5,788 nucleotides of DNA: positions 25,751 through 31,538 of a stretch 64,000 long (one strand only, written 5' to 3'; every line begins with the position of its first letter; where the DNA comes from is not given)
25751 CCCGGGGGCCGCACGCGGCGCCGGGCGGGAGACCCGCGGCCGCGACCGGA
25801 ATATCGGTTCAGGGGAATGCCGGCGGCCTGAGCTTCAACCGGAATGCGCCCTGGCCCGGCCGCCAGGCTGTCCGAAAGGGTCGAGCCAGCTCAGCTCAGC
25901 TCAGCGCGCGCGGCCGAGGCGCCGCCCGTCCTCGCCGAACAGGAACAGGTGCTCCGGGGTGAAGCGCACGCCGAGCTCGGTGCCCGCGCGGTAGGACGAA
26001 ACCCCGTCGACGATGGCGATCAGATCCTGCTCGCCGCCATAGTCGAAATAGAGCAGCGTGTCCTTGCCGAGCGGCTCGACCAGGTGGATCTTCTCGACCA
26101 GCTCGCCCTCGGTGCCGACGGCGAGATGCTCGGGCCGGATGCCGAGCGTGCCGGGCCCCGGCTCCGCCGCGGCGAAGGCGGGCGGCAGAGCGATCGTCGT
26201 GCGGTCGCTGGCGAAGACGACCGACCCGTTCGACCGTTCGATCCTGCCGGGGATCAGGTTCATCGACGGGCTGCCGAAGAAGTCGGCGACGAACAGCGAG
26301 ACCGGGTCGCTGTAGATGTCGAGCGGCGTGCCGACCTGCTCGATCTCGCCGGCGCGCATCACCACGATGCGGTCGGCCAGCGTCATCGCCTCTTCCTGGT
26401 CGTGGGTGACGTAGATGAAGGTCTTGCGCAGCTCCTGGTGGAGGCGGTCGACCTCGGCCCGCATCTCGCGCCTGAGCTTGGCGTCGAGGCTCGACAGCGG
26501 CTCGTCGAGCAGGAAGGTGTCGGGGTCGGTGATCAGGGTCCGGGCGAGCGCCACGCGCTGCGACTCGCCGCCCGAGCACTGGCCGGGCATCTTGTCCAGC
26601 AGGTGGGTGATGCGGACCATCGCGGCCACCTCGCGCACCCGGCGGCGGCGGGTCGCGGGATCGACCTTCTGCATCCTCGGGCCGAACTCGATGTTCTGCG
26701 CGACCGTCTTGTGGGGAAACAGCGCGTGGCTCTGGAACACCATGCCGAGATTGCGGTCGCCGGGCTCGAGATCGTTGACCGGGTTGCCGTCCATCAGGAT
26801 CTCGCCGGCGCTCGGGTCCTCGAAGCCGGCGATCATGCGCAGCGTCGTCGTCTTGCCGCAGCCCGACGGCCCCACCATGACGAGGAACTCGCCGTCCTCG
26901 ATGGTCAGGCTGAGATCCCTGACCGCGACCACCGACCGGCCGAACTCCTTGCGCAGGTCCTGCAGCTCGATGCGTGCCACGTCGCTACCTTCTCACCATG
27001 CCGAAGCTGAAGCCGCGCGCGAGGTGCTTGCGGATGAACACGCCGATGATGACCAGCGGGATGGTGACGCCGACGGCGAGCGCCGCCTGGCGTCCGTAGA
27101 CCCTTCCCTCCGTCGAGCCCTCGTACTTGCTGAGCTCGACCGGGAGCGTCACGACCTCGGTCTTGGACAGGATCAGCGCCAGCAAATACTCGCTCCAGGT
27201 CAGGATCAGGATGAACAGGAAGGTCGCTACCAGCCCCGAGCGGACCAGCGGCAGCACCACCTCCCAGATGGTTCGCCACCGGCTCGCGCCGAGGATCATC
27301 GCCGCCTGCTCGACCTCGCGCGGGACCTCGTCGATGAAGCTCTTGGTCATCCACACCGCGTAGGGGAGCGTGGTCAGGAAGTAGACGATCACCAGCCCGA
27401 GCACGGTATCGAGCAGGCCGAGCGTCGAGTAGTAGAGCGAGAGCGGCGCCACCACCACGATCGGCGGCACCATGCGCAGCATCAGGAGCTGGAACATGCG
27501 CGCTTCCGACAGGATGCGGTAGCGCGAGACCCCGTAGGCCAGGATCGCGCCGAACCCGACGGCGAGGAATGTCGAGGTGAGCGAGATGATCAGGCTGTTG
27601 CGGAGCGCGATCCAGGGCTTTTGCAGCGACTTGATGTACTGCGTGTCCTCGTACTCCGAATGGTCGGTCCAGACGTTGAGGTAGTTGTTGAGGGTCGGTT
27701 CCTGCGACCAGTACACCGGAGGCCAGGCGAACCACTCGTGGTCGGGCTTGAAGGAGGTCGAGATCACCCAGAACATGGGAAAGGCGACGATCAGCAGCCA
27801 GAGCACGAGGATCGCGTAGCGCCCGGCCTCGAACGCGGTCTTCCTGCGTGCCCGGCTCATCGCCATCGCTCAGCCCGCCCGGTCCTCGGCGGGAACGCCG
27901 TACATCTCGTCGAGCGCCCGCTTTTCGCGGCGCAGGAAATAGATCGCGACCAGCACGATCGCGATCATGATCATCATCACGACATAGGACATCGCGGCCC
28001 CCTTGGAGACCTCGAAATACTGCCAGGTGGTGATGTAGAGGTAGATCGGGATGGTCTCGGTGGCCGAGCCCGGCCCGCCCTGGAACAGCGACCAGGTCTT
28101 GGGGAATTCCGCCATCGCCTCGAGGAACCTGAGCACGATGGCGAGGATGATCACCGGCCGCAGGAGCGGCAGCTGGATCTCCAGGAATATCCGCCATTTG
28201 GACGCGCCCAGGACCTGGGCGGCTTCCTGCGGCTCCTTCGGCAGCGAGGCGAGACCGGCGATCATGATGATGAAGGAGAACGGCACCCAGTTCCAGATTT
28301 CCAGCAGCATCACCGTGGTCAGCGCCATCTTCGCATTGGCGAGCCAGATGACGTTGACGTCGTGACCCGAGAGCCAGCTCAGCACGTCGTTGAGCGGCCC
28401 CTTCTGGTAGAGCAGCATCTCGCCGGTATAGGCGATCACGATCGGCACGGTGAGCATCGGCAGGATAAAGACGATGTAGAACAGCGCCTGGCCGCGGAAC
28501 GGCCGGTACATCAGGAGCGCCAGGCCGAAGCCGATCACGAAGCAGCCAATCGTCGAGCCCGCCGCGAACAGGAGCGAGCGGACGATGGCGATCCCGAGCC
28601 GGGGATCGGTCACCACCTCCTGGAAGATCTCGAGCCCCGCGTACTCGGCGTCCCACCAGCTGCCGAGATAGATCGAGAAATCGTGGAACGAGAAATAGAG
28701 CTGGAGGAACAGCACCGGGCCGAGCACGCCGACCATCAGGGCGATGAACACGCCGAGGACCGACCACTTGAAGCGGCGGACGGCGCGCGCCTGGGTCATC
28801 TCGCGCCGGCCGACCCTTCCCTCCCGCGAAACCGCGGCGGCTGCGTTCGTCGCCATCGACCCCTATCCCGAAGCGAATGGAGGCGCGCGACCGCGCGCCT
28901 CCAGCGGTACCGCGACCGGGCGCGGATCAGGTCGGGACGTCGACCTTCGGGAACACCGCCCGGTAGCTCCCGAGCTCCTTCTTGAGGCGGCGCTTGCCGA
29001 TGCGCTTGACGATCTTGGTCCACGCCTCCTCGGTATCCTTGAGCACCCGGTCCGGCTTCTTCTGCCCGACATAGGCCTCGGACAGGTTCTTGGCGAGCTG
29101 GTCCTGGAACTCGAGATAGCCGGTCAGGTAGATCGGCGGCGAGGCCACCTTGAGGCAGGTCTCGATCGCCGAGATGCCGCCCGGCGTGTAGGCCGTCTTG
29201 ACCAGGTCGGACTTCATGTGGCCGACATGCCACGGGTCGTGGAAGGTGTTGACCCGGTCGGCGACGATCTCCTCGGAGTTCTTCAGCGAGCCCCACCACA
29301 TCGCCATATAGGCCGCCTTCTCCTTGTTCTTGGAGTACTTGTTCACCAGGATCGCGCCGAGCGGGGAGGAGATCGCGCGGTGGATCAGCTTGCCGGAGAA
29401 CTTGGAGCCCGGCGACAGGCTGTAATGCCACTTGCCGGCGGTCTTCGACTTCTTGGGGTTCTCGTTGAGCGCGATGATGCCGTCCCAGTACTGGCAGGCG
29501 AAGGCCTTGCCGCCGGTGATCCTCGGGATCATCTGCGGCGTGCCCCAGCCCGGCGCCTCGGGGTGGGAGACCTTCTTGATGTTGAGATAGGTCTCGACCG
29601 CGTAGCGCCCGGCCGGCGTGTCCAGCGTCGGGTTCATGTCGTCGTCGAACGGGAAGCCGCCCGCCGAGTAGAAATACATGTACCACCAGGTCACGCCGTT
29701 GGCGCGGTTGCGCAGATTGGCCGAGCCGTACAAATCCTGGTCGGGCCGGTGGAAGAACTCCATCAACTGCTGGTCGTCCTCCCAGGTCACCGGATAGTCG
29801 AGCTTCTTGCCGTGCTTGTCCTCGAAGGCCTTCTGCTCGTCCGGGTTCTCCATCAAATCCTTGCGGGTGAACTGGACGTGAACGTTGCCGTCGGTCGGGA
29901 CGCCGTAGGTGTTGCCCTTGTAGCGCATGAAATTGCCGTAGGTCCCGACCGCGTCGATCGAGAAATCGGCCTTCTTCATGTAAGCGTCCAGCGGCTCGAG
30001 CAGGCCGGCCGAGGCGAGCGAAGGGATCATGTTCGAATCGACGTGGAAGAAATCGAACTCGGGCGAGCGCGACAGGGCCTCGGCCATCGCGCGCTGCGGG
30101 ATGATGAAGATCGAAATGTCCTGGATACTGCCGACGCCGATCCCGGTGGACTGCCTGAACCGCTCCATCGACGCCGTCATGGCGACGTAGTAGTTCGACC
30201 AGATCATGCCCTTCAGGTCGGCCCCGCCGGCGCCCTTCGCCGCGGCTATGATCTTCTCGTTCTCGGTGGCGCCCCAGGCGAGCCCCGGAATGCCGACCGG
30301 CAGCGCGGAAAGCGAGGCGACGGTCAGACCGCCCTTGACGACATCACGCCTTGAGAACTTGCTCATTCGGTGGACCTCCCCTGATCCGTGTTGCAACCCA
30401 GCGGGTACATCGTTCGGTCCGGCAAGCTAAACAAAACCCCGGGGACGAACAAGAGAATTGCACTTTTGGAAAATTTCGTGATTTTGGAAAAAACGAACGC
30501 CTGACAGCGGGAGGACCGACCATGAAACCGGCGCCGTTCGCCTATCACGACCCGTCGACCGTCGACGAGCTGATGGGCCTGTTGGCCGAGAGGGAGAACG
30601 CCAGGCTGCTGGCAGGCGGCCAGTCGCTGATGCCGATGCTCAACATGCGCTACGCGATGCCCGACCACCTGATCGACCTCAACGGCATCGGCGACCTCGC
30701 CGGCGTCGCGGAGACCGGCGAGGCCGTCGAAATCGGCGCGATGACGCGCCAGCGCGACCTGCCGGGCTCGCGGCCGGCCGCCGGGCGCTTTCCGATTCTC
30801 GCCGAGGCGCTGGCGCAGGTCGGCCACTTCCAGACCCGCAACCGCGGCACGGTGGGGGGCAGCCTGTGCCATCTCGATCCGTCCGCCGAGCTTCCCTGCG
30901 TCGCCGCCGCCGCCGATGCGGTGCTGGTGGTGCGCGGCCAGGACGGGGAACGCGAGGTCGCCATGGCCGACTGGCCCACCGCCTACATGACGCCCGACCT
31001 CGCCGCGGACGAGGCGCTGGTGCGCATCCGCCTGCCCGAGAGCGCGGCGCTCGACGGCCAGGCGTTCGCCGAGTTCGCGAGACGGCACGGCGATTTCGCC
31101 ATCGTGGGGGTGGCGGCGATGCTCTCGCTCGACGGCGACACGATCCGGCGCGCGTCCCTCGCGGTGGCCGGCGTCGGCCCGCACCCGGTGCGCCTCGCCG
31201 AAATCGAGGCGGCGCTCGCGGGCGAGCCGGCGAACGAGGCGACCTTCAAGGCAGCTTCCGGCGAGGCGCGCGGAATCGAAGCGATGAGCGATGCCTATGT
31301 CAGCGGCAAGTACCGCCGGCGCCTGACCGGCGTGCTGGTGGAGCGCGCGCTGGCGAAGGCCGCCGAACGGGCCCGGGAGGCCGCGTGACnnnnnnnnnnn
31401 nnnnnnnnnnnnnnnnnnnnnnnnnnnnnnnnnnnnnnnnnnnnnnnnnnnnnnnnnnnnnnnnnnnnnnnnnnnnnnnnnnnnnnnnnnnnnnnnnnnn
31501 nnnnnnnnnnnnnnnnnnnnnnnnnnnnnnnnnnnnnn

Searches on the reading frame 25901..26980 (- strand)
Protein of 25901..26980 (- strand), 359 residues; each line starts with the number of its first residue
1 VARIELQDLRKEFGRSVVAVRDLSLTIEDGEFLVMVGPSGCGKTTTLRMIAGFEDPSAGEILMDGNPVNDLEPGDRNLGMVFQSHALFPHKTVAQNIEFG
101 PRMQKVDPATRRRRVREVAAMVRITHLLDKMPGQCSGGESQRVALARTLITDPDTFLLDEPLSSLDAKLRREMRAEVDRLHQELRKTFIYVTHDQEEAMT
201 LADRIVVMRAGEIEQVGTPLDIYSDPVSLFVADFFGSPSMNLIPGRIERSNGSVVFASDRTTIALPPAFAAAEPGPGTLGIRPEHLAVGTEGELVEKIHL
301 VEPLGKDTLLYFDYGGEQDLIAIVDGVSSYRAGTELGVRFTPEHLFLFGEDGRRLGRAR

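Call 54: search_protein_families(library=pfam, proteins=[window:25901-26980:-], max_evalue=0.00001)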
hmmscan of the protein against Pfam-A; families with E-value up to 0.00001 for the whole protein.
window:25901-26980:- (359 aa): 3 families
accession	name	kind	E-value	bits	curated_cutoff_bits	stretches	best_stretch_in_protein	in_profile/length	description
PF00005.33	ABC_tran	-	9.2e-35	120.7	25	1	21-162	2-136/137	ABC transporter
PF17912.7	OB_MalK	-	9.9e-12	46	27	1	236-286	1-53/53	MalK OB fold domain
PF08402.16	TOBE_2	-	1.2e-10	41.8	21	1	279-348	1-76/76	TOBE domain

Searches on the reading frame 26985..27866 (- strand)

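Call 54: search_protein_families(library=pfam, proteins=[window:26985-27866:-], max_evalue=0.00001)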
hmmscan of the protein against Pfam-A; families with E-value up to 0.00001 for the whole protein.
window:26985-27866:- (293 aa): 1 family
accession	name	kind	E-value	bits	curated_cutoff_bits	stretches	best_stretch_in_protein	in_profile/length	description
PF00528.27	BPD_transp_1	-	3.5e-21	76.2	26.4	1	103-285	2-181/184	Binding-protein-dependent transport system inner membrane component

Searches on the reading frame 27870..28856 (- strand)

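Call 54: search_protein_families(library=pfam, proteins=[window:27870-28856:-], max_evalue=0.00001)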
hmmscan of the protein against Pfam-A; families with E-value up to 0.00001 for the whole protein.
window:27870-28856:- (328 aa): 1 family
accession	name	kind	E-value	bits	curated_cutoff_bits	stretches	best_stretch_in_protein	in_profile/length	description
PF00528.27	BPD_transp_1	-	1.8e-16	60.9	26.4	1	107-306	3-175/184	Binding-protein-dependent transport system inner membrane component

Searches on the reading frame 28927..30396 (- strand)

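Call 56: search_protein_families(library=pfam, proteins=[window:28927-30396:-], max_evalue=0.00001)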
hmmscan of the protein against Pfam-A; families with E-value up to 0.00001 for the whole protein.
window:28927-30396:- (489 aa): 2 families
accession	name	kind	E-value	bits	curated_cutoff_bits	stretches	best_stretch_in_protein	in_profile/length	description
PF01547.30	SBP_bac_1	-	1.6e-13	51.8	26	1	111-361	48-293/307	Bacterial extracellular solute-binding protein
PF13416.11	SBP_bac_8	-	5.7e-10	39.9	27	1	95-362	20-237/279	Bacterial extracellular solute-binding protein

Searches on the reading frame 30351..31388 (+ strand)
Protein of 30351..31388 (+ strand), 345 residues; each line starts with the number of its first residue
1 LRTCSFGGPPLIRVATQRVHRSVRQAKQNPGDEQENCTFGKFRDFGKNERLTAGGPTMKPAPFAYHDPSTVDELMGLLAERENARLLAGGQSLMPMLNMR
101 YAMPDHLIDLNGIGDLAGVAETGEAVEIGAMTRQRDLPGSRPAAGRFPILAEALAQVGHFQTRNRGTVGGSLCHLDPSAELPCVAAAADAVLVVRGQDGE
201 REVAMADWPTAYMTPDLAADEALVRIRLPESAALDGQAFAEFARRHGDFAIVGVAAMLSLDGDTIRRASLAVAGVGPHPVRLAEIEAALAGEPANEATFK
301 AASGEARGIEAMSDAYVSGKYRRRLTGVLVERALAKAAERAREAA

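Call 56: search_protein_families(library=pfam, proteins=[window:30351-31388:+], max_evalue=0.00001)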
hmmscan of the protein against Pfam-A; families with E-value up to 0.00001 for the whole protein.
window:30351-31388:+ (345 aa): 2 families
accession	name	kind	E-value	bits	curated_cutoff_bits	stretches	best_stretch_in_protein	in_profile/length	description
PF00941.27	FAD_binding_5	-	1.8e-43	148.7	27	1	62-230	2-169/170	FAD binding domain in molybdopterin dehydrogenase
PF03450.22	CO_deh_flav_C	-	8.6e-22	77.7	25.5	1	238-336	2-101/102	CO dehydrogenase flavoprotein C-terminal domain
